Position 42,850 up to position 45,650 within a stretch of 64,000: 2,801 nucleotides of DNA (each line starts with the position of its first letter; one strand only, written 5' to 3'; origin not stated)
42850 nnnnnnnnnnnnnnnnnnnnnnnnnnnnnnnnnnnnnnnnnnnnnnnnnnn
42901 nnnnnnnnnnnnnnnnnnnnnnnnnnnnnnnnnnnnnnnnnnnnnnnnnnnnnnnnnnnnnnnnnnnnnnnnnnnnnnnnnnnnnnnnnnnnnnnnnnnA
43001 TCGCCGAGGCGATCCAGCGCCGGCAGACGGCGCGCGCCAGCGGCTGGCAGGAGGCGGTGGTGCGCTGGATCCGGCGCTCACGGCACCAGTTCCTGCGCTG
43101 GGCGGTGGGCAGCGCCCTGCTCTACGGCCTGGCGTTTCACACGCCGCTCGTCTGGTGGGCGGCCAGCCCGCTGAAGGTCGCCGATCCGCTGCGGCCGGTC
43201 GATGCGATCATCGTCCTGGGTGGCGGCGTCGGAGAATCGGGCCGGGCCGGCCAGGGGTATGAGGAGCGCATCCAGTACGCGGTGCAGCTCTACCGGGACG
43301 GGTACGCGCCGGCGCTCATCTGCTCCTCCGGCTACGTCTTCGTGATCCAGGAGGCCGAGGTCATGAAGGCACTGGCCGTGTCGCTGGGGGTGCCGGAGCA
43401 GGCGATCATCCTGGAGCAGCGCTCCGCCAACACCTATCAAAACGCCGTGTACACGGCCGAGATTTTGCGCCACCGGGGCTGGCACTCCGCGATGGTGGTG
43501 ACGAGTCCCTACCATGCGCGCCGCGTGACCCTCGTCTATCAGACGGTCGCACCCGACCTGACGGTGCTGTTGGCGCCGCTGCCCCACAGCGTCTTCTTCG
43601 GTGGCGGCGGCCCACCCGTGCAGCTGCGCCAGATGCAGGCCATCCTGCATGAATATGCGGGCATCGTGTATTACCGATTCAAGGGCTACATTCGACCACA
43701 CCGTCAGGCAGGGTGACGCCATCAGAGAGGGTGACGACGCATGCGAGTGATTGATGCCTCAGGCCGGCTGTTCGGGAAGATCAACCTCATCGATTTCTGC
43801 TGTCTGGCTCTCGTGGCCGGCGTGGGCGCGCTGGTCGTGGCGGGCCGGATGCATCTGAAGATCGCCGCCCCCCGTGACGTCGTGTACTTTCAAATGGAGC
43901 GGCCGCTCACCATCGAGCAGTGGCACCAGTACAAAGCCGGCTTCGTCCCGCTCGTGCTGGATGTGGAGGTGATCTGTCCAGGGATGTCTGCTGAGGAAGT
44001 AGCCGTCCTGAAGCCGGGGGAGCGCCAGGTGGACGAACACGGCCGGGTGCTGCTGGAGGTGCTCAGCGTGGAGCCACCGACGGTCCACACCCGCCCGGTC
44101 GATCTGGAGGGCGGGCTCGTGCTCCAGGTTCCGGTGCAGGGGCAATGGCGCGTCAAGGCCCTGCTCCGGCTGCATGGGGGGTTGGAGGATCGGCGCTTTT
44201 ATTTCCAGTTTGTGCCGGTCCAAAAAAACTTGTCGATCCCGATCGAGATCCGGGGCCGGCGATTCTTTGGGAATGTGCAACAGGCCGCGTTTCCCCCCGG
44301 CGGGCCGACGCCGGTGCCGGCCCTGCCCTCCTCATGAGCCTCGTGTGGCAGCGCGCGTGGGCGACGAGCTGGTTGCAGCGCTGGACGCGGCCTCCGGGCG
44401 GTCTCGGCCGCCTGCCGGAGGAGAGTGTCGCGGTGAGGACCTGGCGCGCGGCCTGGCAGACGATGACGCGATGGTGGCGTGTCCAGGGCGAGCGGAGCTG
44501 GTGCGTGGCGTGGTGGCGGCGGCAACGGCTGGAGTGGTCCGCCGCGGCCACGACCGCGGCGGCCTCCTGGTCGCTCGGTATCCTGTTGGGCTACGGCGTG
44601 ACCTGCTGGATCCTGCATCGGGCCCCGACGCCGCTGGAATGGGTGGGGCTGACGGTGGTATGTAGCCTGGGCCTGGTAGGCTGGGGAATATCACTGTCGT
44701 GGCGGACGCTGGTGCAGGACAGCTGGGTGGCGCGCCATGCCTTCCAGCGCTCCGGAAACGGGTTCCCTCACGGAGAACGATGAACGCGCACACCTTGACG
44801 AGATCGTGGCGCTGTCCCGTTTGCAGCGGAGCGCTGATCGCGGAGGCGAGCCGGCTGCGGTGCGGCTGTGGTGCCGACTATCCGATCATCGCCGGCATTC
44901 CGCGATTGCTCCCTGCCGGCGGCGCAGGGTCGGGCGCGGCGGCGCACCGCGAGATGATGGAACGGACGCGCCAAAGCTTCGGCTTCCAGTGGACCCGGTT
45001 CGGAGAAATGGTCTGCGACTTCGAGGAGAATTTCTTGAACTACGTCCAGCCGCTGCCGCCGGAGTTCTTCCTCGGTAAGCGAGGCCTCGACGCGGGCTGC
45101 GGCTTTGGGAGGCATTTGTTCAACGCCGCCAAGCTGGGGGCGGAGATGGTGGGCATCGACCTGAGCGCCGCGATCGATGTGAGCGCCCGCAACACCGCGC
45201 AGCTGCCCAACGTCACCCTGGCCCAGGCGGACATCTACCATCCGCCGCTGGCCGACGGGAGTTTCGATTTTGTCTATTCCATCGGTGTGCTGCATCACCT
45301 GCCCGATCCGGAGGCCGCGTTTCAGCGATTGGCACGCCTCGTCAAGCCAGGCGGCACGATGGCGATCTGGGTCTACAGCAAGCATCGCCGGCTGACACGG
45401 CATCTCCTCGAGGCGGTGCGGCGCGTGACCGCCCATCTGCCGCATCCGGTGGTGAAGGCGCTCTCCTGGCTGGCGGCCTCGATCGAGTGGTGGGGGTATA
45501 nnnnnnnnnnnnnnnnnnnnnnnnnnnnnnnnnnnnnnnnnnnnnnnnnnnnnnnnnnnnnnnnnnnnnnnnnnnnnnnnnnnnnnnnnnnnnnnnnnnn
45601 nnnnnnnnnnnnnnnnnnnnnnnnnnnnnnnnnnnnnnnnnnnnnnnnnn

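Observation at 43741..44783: DUF4330-like protein followed by a 149-aa Trp/Arg-rich two-TM protein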

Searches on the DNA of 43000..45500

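Call 64: search_rna_families(source=window, start=43000, end=45500, threshold=evalue, max_evalue=1)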
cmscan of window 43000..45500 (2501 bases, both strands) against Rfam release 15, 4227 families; matches with E-value up to 1: 0.
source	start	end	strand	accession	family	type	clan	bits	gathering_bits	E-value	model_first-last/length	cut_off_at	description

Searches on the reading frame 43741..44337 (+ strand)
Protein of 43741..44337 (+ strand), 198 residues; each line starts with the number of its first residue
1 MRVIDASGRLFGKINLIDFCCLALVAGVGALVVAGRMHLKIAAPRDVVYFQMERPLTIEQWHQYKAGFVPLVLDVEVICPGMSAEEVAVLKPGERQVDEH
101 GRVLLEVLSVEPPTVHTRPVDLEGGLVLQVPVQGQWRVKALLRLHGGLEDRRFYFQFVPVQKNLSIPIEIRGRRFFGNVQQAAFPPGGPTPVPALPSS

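Call 4: search_protein_families(library=pfam, proteins=[window:43741-44337:+], max_evalue=1)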
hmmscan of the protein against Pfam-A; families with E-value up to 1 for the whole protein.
window:43741-44337:+ (198 aa): 1 family
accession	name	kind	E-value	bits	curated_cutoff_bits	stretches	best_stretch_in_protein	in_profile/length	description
PF14221.11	DUF4330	-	2.5e-06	28.2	27.6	1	1-32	1-33/167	Domain of unknown function (DUF4330)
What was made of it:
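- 43741..44337 (+): Gene 1: a 198-aa bitopic membrane protein. It has a short cytoplasmic N-terminus with the DUF4330 signature (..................), one TM helix (about 14-35) and a beta-rich domain of about 160 aa that is probably extracytoplasmic. PF14221 hit on residues 1-32 only (call 4).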

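Call 8: find_homologous_proteins(query=window:43741-44334:+, max_evalue=0.001)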
Query window:43741-44334:+ (198 aa): 2 proteins with E <= 0.001 among 978 candidates.
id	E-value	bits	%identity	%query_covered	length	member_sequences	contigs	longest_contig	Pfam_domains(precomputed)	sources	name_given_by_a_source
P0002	8.8e-128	442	100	100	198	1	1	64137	PF14221.12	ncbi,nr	ncbi:MAG: hypothetical protein HY597_01085 [Candidatus Omnitrophica bacterium]|nr:hypothetical prote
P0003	2.3e-109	382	86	100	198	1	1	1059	PF14221.12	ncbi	-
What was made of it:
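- Tried and rejected: Gene 1 found itself plus one 86% homologue (call 8).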

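Call 9: find_encoding_contigs(protein=P0003, flank=10000)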
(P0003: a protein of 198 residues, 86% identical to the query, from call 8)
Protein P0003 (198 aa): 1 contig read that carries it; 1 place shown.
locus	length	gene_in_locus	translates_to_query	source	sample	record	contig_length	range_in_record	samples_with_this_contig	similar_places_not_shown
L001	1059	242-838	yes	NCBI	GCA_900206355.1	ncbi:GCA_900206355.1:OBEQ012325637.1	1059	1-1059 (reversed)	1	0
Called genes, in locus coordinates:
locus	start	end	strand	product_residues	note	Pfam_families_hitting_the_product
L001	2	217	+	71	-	?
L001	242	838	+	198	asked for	PF14221:DUF4330 (weak)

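Call 26: find_related_loci(query=A3, collection=genome_contigs, flank=6000)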
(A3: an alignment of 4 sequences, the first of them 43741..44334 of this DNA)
Query A3 (198 aa) in genome_contigs; peptide patterns used: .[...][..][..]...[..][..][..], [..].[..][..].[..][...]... (x = any residue, [..] = any of these).
17 stretches matched a pattern, but none encodes a relative of the query by tblastn (E <= 1e-3).
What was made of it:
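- Tried and rejected: A genome_contigs scan with the gene 1 alignment found no relatives (call 26).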

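Call 44: search_protein_families(library=ncbifam, proteins=[window:43741-44334:+], max_evalue=0.1)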
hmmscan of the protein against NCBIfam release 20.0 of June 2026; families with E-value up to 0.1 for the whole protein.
window:43741-44334:+ (198 aa): 0 families

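Call 45: search_protein_families(library=pfam, proteins=[P0003], max_evalue=0.1)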
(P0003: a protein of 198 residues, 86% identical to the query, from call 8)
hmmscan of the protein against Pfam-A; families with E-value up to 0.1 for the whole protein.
P0003 (198 aa): 1 family
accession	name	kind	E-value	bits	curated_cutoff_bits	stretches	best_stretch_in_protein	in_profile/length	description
PF14221.11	DUF4330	-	5.2e-06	27.1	27.6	1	1-35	1-30/167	Domain of unknown function (DUF4330)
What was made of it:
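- On DUF4330 (PF14221), gene 1: The close homologue P0003 scores 27.1, just below the threshold (call 45).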

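Call 48: search_solved_structures(query=window:43741-44334:+, max_evalue=10)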
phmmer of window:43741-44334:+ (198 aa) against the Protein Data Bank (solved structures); distinct sequences matched with E-value up to 10: 1.
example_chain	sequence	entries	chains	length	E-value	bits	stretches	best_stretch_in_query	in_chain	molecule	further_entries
8gmx_A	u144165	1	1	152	0.92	12.4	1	101-176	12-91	Class C sortase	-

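Call 54: predict_structure(alignment_id=A6)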
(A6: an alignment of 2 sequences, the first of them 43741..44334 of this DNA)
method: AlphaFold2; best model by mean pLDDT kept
length: 198 residues; sequences in the alignment: 2
mean_pLDDT: 43.4   pTM: 0.40
mean pLDDT of the five models: 43.4, 42.3, 36.2, 35.8, 32.1
residues with pLDDT >= 90: 0; 70-90: 0; 50-70: 67; < 50: 131
segments of 3 or more residues with pLDDT < 50: 1-56, 65-74, 99-101, 126-131, 145-198
pLDDT, mean of each block of 10 residues (from residue 1): 35 37 32 26 31 44 47 51 58 58 58 59 52 57 49 41 38 31 31 31
secondary structure, 60 per line:
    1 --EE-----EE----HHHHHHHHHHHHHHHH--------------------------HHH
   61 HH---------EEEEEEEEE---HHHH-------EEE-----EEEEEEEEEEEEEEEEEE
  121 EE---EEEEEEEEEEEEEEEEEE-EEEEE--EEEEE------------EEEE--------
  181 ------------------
elements in order: H16-31 H58-62 E72-80 H84-87 E95-97 E103-122 E126-143 E145-149 E152-156 E169-172
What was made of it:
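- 43741..44337 (+): The AF2 model is poor, pLDDT 43 (call 54).
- Tried and rejected: AF2 of gene 1 had pLDDT 43, was judged unusable and was not sent to Foldseek (call 54).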

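Call 72: search_dna_similar(query=window:43741-44334:+, collection=plasmids, mode=protein, max_evalue=0.01, max_rows=10)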
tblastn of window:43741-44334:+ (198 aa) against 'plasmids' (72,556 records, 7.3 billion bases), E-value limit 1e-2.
No match.

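Call 77: search_protein_families(library=padloc, proteins=[window:43741-44334:+], max_evalue=1)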
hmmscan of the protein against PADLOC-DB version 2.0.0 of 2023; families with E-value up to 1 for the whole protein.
window:43741-44334:+ (198 aa): 0 families
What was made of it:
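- There is no phage, defence or immunity context and no PADLOC hit (call 77).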

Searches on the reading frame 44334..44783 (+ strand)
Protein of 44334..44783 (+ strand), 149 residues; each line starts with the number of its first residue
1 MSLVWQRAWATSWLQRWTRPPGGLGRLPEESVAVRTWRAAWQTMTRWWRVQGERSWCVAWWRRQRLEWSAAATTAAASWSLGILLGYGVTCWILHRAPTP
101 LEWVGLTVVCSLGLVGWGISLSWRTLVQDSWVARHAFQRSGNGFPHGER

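Call 4: search_protein_families(library=pfam, proteins=[window:44334-44783:+], max_evalue=1)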
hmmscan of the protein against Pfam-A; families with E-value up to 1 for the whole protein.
window:44334-44783:+ (149 aa): 0 families

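Call 5: find_homologous_proteins(query=window:44334-44780:+, max_evalue=0.01)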
Query window:44334-44780:+ (149 aa): 1 proteins with E <= 0.01 among 45 candidates.
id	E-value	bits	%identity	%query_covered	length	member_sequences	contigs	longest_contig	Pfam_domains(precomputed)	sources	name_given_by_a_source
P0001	3.7e-94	331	100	100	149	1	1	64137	-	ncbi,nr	ncbi:MAG: hypothetical protein HY597_01090 [Candidatus Omnitrophica bacterium]|nr:hypothetical prote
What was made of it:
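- Tried and rejected: Gene 2 alone found only itself (call 5).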

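Call 10: find_encoding_contigs(protein=P0001, flank=10000)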
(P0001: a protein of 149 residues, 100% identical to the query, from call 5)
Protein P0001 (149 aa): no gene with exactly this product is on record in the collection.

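Call 14: search_protein_representatives(protein=window:44334-44780:+)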
Query: 149 residues. Proteins with E-value up to 0.001 (for the whole library): 4; up to 1e-10: 2; up to 1e-30: 1. The best 4 are listed.
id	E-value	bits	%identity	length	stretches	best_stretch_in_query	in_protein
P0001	1.2e-94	331.1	100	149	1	1-149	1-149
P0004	9.1e-11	57.9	38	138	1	4-136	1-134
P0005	2.2e-10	56.7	33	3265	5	7-57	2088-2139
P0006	4.5e-08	49.2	41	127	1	36-139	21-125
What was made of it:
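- P0004 scores E=9e-11 and P0006 scores E=4.5e-8 in an exhaustive phmmer search of 1.84 billion representatives (call 14).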

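Call 17: find_encoding_contigs(protein=P0004, flank=10000)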
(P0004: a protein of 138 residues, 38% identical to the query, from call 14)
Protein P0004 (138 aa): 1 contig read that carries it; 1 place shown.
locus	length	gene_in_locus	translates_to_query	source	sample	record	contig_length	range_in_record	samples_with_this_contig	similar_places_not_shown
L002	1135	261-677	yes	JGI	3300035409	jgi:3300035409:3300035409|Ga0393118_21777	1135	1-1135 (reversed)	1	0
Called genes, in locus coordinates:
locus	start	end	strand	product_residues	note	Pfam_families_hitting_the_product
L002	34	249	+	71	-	-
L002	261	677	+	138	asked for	-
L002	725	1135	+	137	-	?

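Call 18: find_encoding_contigs(protein=P0006, flank=10000)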
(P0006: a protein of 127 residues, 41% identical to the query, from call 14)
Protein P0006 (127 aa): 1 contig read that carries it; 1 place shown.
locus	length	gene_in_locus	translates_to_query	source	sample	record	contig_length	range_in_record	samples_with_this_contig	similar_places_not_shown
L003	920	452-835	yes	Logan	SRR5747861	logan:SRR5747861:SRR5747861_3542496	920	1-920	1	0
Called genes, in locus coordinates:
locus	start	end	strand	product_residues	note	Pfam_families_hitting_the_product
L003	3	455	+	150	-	?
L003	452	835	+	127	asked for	-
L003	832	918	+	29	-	?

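Call 27: find_homologous_proteins(query=A2, max_evalue=0.01)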
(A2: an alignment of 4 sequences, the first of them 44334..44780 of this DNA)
Query A2 (4 sequences) (149 aa, profile of the alignment): 3 proteins with E <= 0.01 among 8000 candidates.
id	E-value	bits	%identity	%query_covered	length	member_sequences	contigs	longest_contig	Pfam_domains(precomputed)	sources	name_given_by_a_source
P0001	1.1e-62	228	100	100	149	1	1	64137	-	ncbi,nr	ncbi:MAG: hypothetical protein HY597_01090 [Candidatus Omnitrophica bacterium]|nr:hypothetical prote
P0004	8.6e-56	206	38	85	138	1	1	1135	-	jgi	jgi:hypothetical protein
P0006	3.1e-42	162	43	56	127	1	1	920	-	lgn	-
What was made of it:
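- Distribution is extremely narrow: four loci among about 15 billion predicted proteins (calls 5, 14, 27).
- Tried and rejected: The family profile found only the three known full-length members (call 27).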

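Call 44: search_protein_families(library=ncbifam, proteins=[window:44334-44780:+], max_evalue=0.1)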
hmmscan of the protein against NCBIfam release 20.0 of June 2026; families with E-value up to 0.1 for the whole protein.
window:44334-44780:+ (149 aa): 0 families

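Call 45: search_protein_families(library=pfam, proteins=[L003:3-452:+], max_evalue=0.1)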
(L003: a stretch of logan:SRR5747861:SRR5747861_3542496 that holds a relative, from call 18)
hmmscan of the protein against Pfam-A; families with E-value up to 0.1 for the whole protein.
L003:3-452:+ (150 aa): 0 families
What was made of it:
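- On DUF4330 (PF14221), gene 1: L003 3-452, which lacks the N-terminus, gives no hit (call 45).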

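Call 46: predict_structure(alignment_id=A5)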
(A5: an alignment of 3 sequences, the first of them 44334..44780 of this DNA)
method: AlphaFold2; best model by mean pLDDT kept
length: 149 residues; sequences in the alignment: 3
mean_pLDDT: 65.4   pTM: 0.28
mean pLDDT of the five models: 65.4, 58.9, 58.3, 56.5, 51.9
residues with pLDDT >= 90: 0; 70-90: 61; 50-70: 74; < 50: 14
segments of 3 or more residues with pLDDT < 50: 21-27, 147-149
pLDDT, mean of each block of 10 residues (from residue 1): 57 57 49 74 74 65 71 71 80 76 78 64 54 60 50
secondary structure, 60 per line:
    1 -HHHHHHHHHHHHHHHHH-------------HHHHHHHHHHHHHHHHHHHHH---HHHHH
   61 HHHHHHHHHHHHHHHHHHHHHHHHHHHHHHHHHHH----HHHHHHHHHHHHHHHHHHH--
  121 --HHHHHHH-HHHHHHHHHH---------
elements in order: H2-18 H32-52 H56-95 H100-118 H123-129 H131-140
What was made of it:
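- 44334..44546 (+): Gene 2 residues 1-71: Trp/Arg-rich region, predicted cytoplasmic and interfacial. It holds 12 Trp and 12 Arg in three predicted helices (2-18, 32-52, and 56-71, which runs on into TM1). AF2 secondary structure (call 46).
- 44547..44702 (+): Gene 2 residues 72-123: a helical hairpin. TM1 is about 72-95, the loop is 5 residues (RAPTP), and TM2 is about 101-123. Conserved residues include Y87, G88, W92, L94, R96, P100, E102, G116, W117 and W123. AF2 helices 56-95 and 100-118, pLDDT 71-80 (call 46).
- The AF2 model is of low confidence (pLDDT 65, pTM 0.28, three-sequence alignment; call 46).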

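Call 49: search_solved_structures(query=A5, max_evalue=10)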
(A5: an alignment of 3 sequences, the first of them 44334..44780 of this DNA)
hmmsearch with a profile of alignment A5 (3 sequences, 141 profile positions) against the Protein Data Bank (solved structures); distinct sequences matched with E-value up to 10: 1.
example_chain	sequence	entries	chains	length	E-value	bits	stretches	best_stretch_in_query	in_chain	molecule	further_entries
2lor_A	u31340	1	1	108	0.22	14.6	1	81-119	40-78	Transmembrane protein 141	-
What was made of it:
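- Tried and rejected: PDB sequence searches gave only chance-level hits: a sortase at E=0.92 and TMEM141 at E=0.22 (calls 48, 49).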

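Call 66: fold_search(model_id=the predicted structure, library=pdb)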
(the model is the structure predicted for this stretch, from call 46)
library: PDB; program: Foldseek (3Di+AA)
matches with E <= 10: 0; with E <= 0.001: 0
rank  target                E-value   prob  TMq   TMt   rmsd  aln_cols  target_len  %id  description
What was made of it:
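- Tried and rejected: AF2 of gene 2 had pLDDT 65, and Foldseek against PDB returned nothing (calls 46, 66).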

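Call 71: search_dna_similar(query=window:44334-44780:+, collection=plasmids, mode=protein, max_evalue=0.01, max_rows=10)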
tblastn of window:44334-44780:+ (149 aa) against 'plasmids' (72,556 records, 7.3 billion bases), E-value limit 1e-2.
No match.
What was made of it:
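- Tried and rejected: tblastn against plasmids gave no match (calls 71, 72).
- There is no signal peptide and no plasmid homologue (call 71).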

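Call 76: search_protein_families(library=pfam, alignment_id=A5, max_evalue=10)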
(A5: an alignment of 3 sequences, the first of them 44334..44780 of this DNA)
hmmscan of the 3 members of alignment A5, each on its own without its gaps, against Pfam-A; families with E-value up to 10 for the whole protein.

A. member 1, window:44334-44780:+ (149 aa): 0 families

B. families by the number of members that match (of 3 scanned): 2 families
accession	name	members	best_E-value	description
PF12666.12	PrgI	1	0.1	PrgI family protein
PF20255.3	DUF6606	1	0.29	Family of unknown function (DUF6606)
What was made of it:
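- On Any curated family (Pfam-A, NCBIfam, PADLOC, PDB sequences, PDB folds), gene 2: The family alignment gave only chance-level hits in Pfam (best E=0.1, one member each, call 76) and in PDB sequences (E=0.22, TMEM141, call 49).
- Closest known: Small two-TM accessory subunits of polysaccharide synthases. Different: Here the order is reversed, the neighbour is a methyltransferase, and no sequence or fold match was found (calls 4, 49, 66, 76).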

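Call 77: search_protein_families(library=padloc, proteins=[window:44334-44780:+, P0004, P0006], max_evalue=1)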
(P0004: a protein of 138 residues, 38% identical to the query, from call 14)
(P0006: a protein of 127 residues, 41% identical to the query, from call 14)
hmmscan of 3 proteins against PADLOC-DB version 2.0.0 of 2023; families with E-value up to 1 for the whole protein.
window:44334-44780:+ (149 aa): 0 families

P0004 (138 aa): 0 families

P0006 (127 aa): 0 families
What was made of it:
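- On Any curated family (Pfam-A, NCBIfam, PADLOC, PDB sequences, PDB folds), gene 2: No hits for gene 2 in calls 4, 44, 77 or 66.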
